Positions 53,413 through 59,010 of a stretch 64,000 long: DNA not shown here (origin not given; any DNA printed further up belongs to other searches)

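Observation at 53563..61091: Sec-signal RHS toxin immediately downstream of a lone YjbH/GfcD-family outer-membrane barrel: possible two-gene export unit in a T6SS-less lineage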

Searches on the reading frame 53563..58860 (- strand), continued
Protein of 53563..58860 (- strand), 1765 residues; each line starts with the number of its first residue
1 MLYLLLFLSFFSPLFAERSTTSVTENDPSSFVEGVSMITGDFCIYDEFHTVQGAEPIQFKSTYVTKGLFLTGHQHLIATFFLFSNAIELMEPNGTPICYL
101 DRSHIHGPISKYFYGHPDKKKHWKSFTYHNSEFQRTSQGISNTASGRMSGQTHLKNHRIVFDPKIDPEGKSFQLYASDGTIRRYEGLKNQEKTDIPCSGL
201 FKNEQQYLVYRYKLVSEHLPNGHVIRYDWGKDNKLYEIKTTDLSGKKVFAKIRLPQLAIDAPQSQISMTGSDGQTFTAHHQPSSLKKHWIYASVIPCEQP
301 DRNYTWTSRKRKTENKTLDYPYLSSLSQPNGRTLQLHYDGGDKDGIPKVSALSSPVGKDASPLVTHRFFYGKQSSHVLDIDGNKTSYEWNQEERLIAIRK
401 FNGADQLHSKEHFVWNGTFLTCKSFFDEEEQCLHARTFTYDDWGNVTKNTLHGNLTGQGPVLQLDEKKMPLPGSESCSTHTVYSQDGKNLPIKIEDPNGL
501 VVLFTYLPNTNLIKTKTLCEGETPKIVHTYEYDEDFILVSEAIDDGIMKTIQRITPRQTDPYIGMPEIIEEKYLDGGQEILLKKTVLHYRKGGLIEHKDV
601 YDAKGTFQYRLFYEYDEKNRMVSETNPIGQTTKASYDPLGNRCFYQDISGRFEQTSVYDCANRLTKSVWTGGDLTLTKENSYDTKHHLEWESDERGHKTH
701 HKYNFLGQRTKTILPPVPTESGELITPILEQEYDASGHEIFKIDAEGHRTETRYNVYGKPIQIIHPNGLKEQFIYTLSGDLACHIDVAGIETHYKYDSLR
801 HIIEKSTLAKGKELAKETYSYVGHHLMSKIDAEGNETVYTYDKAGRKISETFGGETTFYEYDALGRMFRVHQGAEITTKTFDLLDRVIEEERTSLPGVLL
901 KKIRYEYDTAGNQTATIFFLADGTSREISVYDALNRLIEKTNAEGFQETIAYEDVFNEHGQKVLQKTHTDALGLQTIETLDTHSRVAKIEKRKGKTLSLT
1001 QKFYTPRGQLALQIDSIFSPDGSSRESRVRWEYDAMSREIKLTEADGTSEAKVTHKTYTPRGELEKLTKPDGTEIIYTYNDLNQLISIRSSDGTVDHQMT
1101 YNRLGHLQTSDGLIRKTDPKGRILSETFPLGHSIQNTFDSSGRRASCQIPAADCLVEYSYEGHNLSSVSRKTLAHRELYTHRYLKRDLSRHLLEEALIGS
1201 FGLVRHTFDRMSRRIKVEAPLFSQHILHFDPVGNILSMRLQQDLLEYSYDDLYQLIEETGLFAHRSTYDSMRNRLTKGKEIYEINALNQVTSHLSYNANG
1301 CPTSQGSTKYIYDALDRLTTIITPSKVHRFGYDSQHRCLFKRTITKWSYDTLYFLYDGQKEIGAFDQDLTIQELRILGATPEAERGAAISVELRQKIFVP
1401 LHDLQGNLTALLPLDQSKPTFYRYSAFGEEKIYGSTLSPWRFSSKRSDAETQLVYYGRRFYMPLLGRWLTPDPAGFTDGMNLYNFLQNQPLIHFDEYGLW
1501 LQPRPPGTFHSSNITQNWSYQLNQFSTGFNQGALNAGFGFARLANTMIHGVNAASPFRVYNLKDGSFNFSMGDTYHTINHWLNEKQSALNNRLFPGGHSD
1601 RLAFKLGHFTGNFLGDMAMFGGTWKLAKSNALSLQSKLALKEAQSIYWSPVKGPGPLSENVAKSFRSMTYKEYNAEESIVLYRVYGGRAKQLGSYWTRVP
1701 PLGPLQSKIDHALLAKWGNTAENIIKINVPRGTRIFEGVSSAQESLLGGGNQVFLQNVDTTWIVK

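Call 19: find_encoding_contigs(protein=P0121, flank=10000, max_places=2)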
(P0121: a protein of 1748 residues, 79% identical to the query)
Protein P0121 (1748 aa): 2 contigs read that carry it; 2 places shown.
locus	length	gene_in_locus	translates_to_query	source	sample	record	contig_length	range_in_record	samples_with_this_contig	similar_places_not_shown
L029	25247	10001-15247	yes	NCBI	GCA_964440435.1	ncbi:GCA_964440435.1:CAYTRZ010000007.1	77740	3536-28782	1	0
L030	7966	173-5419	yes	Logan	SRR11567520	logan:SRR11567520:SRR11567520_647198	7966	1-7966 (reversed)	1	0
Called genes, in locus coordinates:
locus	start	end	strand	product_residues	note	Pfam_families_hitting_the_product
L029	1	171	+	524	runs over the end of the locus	PF01336:tRNA_anti-codon, PF00152:tRNA-synt_2, PF01409:tRNA-synt_2d (faint)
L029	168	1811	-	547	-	PF00069:Pkinase, PF07714:PK_Tyr_Ser-Thr (weak)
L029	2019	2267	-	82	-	-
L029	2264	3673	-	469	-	PF01406:tRNA-synt_1e, PF09334:tRNA-synt_1g (faint), PF09190:DALR_2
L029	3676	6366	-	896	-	PF01553:Acyltransferase (weak), PF00550:PP-binding (weak), PF00501:AMP-binding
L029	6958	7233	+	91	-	-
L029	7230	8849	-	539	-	PF00535:Glycos_transf_2, PF13641:Glyco_tranf_2_3 (faint)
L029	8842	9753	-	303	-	PF00535:Glycos_transf_2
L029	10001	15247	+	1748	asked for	PF05593:RHS_repeat (faint)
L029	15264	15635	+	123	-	-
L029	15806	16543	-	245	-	-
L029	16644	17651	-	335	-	-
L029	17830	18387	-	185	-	PF02632:BioY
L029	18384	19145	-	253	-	-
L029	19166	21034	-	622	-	PF24609:IQ_SCN5A_C (faint)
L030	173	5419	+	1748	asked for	PF05593:RHS_repeat (faint)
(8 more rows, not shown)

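Call 20: find_encoding_contigs(protein=P0136, flank=10000, max_places=1)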
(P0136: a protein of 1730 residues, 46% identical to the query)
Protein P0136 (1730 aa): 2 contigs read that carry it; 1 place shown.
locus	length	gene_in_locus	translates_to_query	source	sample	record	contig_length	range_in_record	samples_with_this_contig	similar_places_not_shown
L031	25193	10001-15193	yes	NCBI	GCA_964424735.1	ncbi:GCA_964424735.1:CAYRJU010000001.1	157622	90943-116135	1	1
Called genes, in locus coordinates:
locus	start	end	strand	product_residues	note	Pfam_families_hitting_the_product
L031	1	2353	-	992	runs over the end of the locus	PF00496:SBP_bac_5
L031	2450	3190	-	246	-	PF01209:Ubie_methyltran, PF13489:Methyltransf_23 (weak), PF13847:Methyltransf_31 (weak), PF08241:Methyltransf_11, PF08242:Methyltransf_12, PF13649:Methyltransf_25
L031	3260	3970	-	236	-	PF01522:Polysacc_deac_1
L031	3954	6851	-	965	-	PF16177:ACAS_N, PF00501:AMP-binding, PF13193:AMP-binding_C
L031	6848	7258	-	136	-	-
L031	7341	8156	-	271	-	PF00196:GerE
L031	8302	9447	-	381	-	PF13398:Peptidase_M50B (weak), PF02163:Peptidase_M50 (weak)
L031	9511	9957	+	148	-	PF00293:NUDIX, PF14815:NUDIX_4 (weak)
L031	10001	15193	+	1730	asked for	PF05593:RHS_repeat (faint), PF25023:TEN_YD-shell (weak)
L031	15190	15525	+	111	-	-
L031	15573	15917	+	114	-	-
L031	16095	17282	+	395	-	PF07690:MFS_1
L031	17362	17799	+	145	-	PF13924:Lipocalin_5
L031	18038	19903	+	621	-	PF00501:AMP-binding, PF13193:AMP-binding_C, PF00550:PP-binding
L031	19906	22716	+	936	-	PF00109:ketoacyl-synt, PF02801:Ketoacyl-synt_C, PF16197:KAsynt_C_assoc, PF22336:RhiE-like_linker, PF22621:CurL-like_PKS_C, PF00550:PP-binding, PF00975:Thioesterase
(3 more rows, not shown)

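Call 21: find_encoding_contigs(protein=P0140, flank=10000, max_places=1)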
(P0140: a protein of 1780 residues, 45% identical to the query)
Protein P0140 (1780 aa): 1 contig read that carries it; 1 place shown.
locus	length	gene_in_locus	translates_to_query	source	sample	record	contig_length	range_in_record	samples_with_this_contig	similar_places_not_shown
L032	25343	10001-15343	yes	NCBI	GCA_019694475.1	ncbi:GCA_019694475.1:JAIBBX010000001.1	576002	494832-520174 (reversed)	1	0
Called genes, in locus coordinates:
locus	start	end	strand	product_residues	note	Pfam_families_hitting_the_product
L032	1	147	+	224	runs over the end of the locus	PF01351:RNase_HII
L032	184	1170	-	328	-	-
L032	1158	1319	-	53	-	-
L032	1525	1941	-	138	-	PF09988:DUF2227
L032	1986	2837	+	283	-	PF03755:YicC-like_N, PF08340:YicC-like_C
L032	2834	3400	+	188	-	PF00625:Guanylate_kin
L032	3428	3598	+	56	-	-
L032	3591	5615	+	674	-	PF00133:tRNA-synt_1, PF09334:tRNA-synt_1g, PF08264:Anticodon_1, PF19303:Anticodon_3, PF01588:tRNA_bind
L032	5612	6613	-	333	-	PF00069:Pkinase, PF07714:PK_Tyr_Ser-Thr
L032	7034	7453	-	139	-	PF03073:TspO_MBR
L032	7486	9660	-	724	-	PF23139:OB_YrrC, PF14520:HHH_5, PF14490:HHH_RecD2, PF02562:PhoH (faint), PF13604:AAA_30, PF13245:AAA_19, PF18335:SH3_13, PF13538:UvrD_C_2, +3 more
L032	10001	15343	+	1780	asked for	PF05593:RHS_repeat, PF25023:TEN_YD-shell (weak)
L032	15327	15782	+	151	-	-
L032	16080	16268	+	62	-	-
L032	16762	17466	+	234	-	-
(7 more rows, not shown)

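Call 25: search_solved_structures(query=window:53563-58860:-, max_evalue=0.001)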
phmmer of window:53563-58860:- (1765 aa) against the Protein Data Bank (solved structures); distinct sequences matched with E-value up to 0.001: 25.
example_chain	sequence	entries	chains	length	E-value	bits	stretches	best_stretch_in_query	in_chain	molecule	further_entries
8h8a_A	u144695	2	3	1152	6e-22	80.1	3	733-941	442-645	Putative Rhs-family protein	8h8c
7q97_A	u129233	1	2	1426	1.1e-21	79.3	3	730-866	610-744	Rhs family protein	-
8h8b_A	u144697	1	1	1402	1.7e-21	78.5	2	733-939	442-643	Putative Rhs-family protein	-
8cp6_B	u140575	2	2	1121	8.3e-17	63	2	729-849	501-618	Toxin protein Tse5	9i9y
6h6e_F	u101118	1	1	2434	8.7e-15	56.3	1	1439-1499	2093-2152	TcdB2,TccC3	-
6suf_F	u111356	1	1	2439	8.7e-15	56.3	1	1439-1499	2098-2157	TcdB2,TccC3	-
8uy4_A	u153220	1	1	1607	1.2e-14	55.8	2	758-877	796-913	Tse15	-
6suq_A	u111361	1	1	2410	1.4e-14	55.7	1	1439-1500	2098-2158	TcdB2,TccC3,Genome polyprotein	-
7pq5_L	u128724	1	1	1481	1.9e-14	55.2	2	732-872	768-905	Tre23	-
6sup_A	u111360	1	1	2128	2.2e-14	55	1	1439-1499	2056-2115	TcdB2,TccC3,Cell division control protein 42 homolog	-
8qjd_A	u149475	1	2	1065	2.8e-14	54.6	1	742-871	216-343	Salmonella bongori Rhs core domain (residues 360-1420)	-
8qjb_A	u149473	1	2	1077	3.2e-14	54.5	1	742-871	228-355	T6SS-associated Rhs core domain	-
6h6g_A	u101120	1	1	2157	4e-14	54.1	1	1439-1499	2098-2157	TcdB2,TccC3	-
4o9x_A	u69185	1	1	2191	4.5e-14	53.9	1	1439-1499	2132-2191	TcdB2, TccC3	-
8uxt_A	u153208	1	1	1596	8.9e-14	53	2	758-877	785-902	Tse15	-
6h6f_F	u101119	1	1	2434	9.9e-14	52.8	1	1439-1499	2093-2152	TcdB2,TccC3,TccC3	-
6sue_F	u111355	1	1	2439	1e-13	52.8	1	1439-1499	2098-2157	TcdB2,TccC3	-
9c4k_Q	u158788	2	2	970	5.6e-13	50.3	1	1439-1526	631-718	Toxin subunit YenC2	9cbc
6l7i_G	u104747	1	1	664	1.2e-11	45.9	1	1439-1499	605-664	TccC2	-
9pt5_A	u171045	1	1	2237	2.3e-09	38.4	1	1244-1499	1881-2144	Teneurin-like protein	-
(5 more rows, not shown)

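Call 32: find_encoding_contigs(protein=P0161, flank=10000, max_places=1)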
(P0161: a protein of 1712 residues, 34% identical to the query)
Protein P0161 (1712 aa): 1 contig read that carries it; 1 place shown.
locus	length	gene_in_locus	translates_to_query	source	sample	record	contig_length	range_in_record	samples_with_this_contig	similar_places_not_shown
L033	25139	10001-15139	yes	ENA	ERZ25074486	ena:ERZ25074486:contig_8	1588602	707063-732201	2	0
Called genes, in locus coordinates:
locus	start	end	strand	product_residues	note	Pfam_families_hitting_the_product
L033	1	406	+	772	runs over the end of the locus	PF11924:IAT_beta (weak)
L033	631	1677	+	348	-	PF01609:DDE_Tnp_1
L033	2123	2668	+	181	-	-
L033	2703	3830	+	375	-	PF28396:SepQ_C, PF01052:FliMN_C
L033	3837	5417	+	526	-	PF00069:Pkinase, PF07714:PK_Tyr_Ser-Thr, PF01636:APH (faint), PF03109:ABC1 (weak), PF07228:SpoIIE (weak)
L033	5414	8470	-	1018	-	PF13516:LRR_6 (faint), PF27087:LRR_TMOD-LMOD, PF12796:Ank_2, PF13637:Ank_4 (faint), PF00023:Ank (faint), PF13606:Ank_3 (faint), PF04564:U-box, PF12796:Ank_2, +1 more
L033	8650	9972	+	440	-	PF13173:AAA_14, PF13635:DUF4143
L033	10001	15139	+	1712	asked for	PF25023:TEN_YD-shell (weak), PF05593:RHS_repeat (weak), PF25023:TEN_YD-shell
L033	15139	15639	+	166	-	-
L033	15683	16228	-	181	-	-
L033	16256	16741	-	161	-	-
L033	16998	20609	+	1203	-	PF21305:type_II_gspD_N0, PF03958:Secretin_N (weak), PF00263:Secretin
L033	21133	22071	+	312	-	-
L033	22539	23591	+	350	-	PF01548:DEDD_Tnp_IS110, PF02371:Transposase_20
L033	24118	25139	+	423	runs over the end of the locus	PF25199:nSTAND_NTPase5 (weak), PF13173:AAA_14, PF13635:DUF4143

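Call 33: find_encoding_contigs(protein=P0128, flank=10000, max_places=1)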
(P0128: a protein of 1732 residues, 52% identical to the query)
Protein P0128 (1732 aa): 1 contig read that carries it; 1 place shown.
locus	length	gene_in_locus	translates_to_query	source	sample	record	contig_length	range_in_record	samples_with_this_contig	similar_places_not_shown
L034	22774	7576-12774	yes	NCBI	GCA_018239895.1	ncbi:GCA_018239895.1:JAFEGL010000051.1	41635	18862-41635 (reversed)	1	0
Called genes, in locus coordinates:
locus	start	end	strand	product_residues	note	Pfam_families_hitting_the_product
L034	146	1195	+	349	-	PF25917:BSH_RND, PF25973:BSH_CzcB (faint), PF25876:HH_MFP_RND, PF25954:Beta-barrel_RND_2 (weak), PF25967:RND-MFP_C, PF25989:YknX_C (weak)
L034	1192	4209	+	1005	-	PF00873:ACR_tran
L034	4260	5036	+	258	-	-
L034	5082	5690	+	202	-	-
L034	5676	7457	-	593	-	PF17297:PEPCK_N, PF00821:PEPCK_GTP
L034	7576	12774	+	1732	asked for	PF05593:RHS_repeat (weak)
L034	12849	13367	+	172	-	-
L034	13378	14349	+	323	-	-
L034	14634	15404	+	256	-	-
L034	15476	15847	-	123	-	-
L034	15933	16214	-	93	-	-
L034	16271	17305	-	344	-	PF00022:Actin (faint), PF06723:MreB_Mbl, PF00012:HSP70, PF14450:FtsA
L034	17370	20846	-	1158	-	PF08455:SNF2_assoc, PF00176:SNF2-rel_dom, PF00270:DEAD, PF04851:ResIII, PF00271:Helicase_C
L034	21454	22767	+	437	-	PF05697:Trigger_N, PF05698:Trigger_C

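Call 34: find_encoding_contigs(protein=P0166, flank=10000, max_places=1)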
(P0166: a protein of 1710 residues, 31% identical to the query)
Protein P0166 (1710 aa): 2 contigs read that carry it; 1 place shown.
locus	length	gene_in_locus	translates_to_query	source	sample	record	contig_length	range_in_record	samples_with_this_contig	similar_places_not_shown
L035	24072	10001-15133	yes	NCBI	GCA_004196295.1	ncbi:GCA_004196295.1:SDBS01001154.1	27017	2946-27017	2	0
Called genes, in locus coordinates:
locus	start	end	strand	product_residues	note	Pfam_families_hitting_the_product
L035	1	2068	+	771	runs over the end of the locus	-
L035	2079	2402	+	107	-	-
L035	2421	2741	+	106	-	-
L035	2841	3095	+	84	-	-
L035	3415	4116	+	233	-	PF00132:Hexapep, PF25084:LbH_EIF2B, PF25087:GMPPB_C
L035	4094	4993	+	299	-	PF00348:polyprenyl_synt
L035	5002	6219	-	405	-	PF00154:RecA_N, PF08423:Rad51, PF06745:ATPase (faint), PF21096:RecA_C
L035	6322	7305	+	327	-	PF00480:ROK (faint), PF02685:Glucokinase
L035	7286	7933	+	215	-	-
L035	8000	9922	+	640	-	PF03200:Glyco_hydro_63 (faint), PF22422:MGH1-like_GH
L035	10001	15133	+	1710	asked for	PF05593:RHS_repeat (weak), PF25023:TEN_YD-shell (weak), PF05593:RHS_repeat (weak), PF25023:TEN_YD-shell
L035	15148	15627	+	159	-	-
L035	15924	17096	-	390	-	PF05150:Legionella_OMP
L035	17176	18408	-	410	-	PF05150:Legionella_OMP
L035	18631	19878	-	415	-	PF05150:Legionella_OMP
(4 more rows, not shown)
